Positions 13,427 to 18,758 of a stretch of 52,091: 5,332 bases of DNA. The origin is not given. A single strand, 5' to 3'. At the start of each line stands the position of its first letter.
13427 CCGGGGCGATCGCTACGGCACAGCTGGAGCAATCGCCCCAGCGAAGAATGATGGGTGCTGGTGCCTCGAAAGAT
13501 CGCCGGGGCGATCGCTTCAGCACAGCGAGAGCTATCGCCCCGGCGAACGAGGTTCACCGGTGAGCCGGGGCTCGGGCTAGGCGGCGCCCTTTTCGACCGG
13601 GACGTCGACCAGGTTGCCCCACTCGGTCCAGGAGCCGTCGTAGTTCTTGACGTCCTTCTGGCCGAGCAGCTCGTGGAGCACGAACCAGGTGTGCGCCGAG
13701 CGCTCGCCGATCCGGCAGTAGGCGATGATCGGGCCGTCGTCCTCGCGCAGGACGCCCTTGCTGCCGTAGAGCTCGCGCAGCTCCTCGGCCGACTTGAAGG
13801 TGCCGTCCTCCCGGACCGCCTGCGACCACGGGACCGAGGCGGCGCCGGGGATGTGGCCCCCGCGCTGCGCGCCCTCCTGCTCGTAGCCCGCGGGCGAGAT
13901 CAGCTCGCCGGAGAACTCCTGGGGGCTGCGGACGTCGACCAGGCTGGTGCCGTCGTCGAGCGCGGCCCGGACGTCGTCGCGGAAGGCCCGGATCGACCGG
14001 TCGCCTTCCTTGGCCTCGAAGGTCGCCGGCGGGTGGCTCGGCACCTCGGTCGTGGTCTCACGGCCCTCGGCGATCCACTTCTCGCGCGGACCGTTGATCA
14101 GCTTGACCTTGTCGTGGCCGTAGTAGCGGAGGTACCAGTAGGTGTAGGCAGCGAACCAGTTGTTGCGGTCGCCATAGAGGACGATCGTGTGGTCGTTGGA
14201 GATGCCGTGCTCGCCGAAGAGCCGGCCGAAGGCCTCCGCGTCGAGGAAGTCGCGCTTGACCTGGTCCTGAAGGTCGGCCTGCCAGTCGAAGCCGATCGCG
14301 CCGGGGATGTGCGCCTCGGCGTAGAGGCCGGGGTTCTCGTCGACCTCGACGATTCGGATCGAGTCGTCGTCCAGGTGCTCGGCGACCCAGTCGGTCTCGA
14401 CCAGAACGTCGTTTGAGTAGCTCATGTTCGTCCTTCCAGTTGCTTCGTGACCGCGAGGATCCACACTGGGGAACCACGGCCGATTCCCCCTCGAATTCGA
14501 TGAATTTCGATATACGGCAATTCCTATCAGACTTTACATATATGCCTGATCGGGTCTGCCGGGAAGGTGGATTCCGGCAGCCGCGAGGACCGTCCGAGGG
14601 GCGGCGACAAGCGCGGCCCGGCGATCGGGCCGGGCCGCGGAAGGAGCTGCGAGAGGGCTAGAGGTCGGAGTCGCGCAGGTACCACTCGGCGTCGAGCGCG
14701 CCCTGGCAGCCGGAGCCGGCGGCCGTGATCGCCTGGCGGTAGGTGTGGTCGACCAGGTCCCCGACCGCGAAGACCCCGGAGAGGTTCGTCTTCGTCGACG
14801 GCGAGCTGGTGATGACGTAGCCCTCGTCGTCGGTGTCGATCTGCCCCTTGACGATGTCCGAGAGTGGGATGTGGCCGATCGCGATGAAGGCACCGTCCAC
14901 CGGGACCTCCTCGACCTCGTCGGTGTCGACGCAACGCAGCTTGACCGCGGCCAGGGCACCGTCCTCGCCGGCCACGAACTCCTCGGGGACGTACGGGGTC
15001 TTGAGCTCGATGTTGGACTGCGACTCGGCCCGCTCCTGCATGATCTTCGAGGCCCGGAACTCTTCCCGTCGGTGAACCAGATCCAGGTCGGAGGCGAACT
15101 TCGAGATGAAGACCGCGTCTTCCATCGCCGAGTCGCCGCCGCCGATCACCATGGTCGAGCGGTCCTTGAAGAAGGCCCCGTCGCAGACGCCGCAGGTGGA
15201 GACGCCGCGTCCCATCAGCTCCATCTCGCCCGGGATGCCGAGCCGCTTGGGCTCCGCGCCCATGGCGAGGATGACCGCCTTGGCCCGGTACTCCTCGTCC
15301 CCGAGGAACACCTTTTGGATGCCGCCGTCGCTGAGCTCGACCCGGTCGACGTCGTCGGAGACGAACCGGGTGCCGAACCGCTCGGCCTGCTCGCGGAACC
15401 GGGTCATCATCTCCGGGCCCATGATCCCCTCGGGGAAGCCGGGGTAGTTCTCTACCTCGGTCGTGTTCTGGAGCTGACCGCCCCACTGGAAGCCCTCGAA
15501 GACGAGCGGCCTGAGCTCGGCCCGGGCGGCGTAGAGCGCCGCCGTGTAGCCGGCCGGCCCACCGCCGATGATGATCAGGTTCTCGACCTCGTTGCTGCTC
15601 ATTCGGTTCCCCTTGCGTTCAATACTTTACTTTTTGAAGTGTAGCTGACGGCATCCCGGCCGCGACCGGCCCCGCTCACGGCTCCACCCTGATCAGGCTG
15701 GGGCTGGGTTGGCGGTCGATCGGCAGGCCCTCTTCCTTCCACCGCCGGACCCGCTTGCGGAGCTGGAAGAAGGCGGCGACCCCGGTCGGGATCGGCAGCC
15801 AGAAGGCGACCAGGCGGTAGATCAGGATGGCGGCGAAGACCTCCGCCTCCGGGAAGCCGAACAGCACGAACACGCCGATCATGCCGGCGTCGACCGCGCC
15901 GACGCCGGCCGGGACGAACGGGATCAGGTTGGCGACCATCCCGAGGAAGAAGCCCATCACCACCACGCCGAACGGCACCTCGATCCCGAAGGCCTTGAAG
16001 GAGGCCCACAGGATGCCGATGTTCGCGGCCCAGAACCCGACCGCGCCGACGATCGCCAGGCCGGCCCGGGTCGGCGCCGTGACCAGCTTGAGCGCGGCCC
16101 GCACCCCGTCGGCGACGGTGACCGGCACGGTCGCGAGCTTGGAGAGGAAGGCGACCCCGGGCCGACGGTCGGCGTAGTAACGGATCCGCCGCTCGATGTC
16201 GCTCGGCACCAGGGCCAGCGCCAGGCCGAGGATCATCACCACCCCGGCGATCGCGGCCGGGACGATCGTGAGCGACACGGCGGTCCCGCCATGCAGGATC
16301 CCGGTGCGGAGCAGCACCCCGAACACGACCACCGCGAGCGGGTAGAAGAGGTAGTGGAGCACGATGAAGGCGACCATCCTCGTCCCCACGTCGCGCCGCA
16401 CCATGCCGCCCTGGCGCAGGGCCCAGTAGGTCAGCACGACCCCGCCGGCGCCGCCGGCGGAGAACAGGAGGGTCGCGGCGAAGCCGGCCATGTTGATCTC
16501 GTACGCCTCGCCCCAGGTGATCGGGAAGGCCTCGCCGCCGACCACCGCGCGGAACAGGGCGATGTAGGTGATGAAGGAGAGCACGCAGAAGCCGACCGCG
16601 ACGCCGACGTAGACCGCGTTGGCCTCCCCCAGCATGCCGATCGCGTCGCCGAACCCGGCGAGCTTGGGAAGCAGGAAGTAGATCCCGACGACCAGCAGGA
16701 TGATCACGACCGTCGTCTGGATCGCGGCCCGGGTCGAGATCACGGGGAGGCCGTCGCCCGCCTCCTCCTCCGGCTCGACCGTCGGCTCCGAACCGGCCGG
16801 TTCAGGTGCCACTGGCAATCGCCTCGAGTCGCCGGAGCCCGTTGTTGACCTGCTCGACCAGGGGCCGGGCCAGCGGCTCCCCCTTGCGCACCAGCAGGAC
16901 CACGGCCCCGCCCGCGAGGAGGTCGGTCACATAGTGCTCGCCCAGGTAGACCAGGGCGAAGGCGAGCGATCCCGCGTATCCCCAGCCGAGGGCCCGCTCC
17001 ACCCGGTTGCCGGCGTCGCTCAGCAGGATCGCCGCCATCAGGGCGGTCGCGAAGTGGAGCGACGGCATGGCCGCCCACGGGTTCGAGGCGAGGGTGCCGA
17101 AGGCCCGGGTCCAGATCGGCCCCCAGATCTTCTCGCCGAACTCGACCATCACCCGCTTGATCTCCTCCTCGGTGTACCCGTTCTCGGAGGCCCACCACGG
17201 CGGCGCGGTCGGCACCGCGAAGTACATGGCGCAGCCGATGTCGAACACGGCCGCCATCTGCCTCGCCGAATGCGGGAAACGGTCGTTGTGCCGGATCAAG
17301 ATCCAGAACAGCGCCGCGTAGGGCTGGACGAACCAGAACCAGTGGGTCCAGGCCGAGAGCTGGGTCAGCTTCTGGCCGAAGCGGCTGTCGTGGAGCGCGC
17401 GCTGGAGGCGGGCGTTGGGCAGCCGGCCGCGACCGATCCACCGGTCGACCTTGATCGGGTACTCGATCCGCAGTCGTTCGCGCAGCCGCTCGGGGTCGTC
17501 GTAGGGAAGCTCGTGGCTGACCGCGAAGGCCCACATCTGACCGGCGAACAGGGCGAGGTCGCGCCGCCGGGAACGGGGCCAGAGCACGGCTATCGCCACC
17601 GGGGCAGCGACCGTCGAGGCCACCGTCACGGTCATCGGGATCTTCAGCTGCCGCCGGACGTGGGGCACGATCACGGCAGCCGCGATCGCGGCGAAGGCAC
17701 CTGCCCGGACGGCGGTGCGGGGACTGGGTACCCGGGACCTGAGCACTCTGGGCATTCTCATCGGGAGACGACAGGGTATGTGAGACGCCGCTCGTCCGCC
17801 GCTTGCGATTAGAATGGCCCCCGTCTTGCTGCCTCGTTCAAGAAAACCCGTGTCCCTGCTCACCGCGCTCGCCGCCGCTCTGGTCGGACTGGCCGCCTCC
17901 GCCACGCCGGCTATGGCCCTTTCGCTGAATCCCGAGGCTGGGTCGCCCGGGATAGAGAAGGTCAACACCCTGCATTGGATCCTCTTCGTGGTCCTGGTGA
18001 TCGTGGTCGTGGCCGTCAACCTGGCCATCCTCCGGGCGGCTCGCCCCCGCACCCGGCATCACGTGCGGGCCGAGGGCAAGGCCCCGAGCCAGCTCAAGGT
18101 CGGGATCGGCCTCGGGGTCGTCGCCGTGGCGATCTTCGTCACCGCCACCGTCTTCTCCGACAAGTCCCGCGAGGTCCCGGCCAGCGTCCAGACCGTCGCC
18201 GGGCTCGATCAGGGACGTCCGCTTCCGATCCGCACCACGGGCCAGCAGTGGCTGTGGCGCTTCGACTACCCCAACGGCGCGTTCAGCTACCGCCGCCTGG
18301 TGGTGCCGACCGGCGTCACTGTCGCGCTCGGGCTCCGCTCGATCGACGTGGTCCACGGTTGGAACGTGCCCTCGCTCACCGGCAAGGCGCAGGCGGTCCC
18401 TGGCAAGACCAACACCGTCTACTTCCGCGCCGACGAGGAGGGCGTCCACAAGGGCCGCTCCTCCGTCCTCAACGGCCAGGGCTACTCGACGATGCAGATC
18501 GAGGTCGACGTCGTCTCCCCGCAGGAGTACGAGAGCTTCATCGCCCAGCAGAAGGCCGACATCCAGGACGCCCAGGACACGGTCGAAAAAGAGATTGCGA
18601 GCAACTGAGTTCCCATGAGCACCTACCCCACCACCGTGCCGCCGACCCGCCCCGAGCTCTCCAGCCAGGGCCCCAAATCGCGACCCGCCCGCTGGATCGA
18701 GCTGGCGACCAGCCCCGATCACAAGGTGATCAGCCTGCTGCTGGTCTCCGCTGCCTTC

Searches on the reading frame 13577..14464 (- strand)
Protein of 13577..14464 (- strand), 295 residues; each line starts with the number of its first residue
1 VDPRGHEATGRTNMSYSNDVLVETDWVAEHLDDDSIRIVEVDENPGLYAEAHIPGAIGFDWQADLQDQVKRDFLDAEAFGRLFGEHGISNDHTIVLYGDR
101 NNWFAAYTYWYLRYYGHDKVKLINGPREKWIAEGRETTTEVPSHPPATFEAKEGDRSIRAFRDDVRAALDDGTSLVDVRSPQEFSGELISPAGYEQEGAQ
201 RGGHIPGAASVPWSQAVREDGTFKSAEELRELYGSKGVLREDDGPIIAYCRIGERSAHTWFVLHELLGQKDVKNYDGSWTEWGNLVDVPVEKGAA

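Call 69: search_protein_families(library=pfam, proteins=[window:13577-14464:-], max_evalue=0.0001)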
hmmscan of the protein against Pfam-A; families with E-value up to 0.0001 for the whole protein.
window:13577-14464:- (295 aa): 1 family
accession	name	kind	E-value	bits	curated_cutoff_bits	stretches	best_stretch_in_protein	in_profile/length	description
PF00581.25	Rhodanese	-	5.9e-31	107.4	22.2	2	163-283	3-100/102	Rhodanese-like domain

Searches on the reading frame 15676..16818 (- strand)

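Call 60: search_protein_families(library=pfam, proteins=[window:15676-16818:-], max_evalue=0.001)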
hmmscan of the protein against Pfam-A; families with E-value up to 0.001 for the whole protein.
window:15676-16818:- (380 aa): 1 family
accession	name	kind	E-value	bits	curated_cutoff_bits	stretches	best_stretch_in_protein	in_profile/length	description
PF03706.18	LPG_synthase_TM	-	4.9e-25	89.1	33.4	1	40-344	5-300/302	Lysylphosphatidylglycerol synthase TM region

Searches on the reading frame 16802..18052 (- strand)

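Call 60: search_protein_families(library=pfam, proteins=[window:16802-18052:-], max_evalue=0.001)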
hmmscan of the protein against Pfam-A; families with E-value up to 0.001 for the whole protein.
window:16802-18052:- (416 aa): 2 families
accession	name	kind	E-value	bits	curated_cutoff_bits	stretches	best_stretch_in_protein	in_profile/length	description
PF14378.12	PAP2_3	-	8.2e-25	88.2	27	1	237-387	37-186/190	PAP2 superfamily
PF01569.27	PAP2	-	1.2e-05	25.5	27.2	1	304-383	47-112/130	PAP2 superfamily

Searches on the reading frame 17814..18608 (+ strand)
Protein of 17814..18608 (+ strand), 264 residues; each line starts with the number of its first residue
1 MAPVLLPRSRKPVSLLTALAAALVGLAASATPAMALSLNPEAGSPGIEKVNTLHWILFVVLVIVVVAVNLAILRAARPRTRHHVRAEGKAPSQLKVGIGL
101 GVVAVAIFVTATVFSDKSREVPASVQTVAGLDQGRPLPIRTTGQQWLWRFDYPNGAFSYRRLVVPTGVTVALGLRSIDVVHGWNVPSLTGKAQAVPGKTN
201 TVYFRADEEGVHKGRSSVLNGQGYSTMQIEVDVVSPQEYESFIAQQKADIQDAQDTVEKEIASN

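Call 3: search_protein_families(library=pfam, proteins=[window:17814-18608:+], max_evalue=0.01)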
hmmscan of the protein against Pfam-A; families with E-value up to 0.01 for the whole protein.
window:17814-18608:+ (264 aa): 1 family
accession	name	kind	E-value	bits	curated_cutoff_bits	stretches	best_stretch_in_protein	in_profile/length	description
PF00116.26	COX2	-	4.4e-16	59.3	22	1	160-233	46-119/120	Cytochrome C oxidase subunit II, periplasmic domain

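Call 17: search_protein_families(library=ncbifam, proteins=[window:17814-18608:+], max_evalue=0.001)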
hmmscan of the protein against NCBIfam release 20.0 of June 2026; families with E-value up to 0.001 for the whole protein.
window:17814-18608:+ (264 aa): 5 families
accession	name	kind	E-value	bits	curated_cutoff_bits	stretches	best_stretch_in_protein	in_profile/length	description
TIGR02866.1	CoxB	equivalog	1.1e-35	123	147.7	1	47-243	6-201/202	cytochrome c oxidase subunit II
NF050117.1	aa3_CtaC_Actin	exception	6.3e-24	84.5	250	1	17-244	5-243/244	aa3-type cytochrome oxidase subunit II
TIGR01432.1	QOXA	equivalog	2.7e-17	62.9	240.95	1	52-245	33-225/227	cytochrome aa3 quinol oxidase subunit II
TIGR01433.1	CyoA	equivalog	4.3e-15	55.7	266.2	1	42-246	21-225/226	ubiquinol oxidase subunit II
NF007816.0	PRK10525.1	equivalog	6.7e-14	51.7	511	1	33-255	26-247/318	cytochrome o ubiquinol oxidase subunit II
